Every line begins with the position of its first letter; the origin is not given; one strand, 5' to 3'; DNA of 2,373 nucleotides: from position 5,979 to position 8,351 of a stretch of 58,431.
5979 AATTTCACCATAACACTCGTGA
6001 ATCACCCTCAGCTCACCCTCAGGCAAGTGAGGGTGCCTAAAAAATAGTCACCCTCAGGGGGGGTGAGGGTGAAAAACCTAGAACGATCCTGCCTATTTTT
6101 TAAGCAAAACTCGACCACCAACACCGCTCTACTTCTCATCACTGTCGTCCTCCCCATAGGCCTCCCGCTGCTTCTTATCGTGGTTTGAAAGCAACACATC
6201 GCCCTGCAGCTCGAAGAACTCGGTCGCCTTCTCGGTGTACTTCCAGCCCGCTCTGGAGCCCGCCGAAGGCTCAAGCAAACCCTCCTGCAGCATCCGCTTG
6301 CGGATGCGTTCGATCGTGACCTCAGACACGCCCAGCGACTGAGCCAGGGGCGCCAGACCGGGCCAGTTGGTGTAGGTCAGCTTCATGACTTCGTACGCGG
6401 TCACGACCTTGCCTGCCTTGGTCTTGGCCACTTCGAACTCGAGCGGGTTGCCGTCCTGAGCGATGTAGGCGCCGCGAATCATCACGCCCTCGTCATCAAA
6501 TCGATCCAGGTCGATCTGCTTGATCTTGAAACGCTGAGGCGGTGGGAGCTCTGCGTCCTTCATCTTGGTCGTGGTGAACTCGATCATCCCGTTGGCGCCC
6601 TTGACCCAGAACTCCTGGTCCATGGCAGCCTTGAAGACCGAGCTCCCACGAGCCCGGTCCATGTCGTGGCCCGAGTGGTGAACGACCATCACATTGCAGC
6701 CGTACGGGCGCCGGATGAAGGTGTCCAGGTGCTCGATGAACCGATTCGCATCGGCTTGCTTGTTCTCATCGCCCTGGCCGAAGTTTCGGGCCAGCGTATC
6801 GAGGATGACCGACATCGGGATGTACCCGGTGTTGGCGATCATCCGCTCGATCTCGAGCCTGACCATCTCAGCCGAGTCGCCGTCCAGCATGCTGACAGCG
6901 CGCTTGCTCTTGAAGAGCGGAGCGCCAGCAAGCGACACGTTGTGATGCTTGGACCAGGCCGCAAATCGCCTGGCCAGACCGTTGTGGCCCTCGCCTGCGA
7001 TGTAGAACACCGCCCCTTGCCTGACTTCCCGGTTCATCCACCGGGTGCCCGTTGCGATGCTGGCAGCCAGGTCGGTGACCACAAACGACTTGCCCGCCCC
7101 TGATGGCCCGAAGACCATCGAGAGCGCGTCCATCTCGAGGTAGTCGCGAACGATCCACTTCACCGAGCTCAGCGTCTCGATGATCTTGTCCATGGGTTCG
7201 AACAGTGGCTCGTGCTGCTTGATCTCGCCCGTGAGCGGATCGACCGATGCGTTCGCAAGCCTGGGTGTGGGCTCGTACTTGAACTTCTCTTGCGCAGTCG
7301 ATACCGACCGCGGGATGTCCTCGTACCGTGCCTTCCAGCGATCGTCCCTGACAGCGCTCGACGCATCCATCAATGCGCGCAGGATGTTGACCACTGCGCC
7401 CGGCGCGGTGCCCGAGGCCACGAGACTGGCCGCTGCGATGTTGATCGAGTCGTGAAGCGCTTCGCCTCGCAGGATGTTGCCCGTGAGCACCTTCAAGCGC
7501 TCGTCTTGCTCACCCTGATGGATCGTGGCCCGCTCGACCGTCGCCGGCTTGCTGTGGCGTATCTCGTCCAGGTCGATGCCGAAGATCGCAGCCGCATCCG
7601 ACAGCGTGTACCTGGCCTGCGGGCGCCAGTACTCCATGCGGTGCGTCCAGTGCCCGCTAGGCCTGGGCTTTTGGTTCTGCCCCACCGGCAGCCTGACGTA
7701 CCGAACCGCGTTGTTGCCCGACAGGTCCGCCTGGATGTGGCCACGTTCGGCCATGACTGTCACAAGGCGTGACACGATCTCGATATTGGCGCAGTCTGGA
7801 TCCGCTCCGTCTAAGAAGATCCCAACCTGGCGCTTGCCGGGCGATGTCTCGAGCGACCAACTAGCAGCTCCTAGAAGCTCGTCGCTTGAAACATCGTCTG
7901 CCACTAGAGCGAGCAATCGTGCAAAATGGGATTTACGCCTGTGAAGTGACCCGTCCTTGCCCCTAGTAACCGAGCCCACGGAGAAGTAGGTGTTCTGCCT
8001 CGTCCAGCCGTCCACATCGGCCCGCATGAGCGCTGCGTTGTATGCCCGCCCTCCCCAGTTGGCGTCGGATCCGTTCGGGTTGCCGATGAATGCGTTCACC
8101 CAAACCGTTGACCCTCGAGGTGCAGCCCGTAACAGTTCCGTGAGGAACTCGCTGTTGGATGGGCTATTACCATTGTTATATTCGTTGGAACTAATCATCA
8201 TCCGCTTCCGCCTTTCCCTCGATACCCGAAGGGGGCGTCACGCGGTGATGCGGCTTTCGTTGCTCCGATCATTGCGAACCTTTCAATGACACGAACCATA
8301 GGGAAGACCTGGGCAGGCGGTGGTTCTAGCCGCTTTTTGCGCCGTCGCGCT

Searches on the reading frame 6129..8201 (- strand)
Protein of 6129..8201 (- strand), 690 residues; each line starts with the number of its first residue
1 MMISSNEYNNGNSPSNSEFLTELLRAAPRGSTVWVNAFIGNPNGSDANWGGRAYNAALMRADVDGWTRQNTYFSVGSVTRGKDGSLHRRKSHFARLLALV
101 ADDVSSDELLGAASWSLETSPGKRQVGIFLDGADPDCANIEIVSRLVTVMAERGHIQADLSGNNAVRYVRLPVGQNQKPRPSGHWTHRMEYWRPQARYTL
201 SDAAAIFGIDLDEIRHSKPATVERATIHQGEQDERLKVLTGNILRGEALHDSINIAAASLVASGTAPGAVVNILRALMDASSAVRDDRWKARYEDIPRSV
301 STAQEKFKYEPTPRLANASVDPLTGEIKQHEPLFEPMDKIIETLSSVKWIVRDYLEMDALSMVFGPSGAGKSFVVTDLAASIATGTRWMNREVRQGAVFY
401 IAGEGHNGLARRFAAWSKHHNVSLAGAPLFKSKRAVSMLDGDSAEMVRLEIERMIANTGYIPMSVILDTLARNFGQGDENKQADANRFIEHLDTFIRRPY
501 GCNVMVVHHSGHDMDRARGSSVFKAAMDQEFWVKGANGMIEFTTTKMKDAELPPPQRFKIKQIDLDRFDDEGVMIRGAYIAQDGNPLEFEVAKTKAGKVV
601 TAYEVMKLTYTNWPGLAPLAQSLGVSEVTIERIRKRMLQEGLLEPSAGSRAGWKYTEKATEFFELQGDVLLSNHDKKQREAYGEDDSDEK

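Call 15: search_protein_families(library=phrogs, proteins=[window:6129-8201:-])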
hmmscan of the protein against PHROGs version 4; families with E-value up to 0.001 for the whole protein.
window:6129-8201:- (690 aa): 10 families
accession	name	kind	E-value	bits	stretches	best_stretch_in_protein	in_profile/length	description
phrog_2850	-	unknown function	1.7e-50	173.3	1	345-567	145-367/465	-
phrog_906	-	DNA, RNA and nucleotide metabolism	1.2e-47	164.2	1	292-556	465-733/872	DNA polymerase/primase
phrog_3123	-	unknown function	2.6e-18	66.9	1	102-510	94-505/583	-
phrog_2597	-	DNA, RNA and nucleotide metabolism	2.6e-16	60.3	1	328-525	340-536/747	DNA primase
phrog_3228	-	DNA, RNA and nucleotide metabolism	9.5e-14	51.6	1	348-550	364-575/766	replicative helicase-primase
phrog_239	-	DNA, RNA and nucleotide metabolism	6.9e-11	42.8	1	341-513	342-520/801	DNA primase/helicase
phrog_6012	-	DNA, RNA and nucleotide metabolism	1.3e-10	42.1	1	361-538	151-321/447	DNA helicase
phrog_6357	-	unknown function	2.9e-10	40.9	1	345-532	18-186/321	-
phrog_25693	-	unknown function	4.7e-05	23.2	1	347-521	39-226/405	-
phrog_1284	-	unknown function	0.00018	22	1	347-407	24-84/306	-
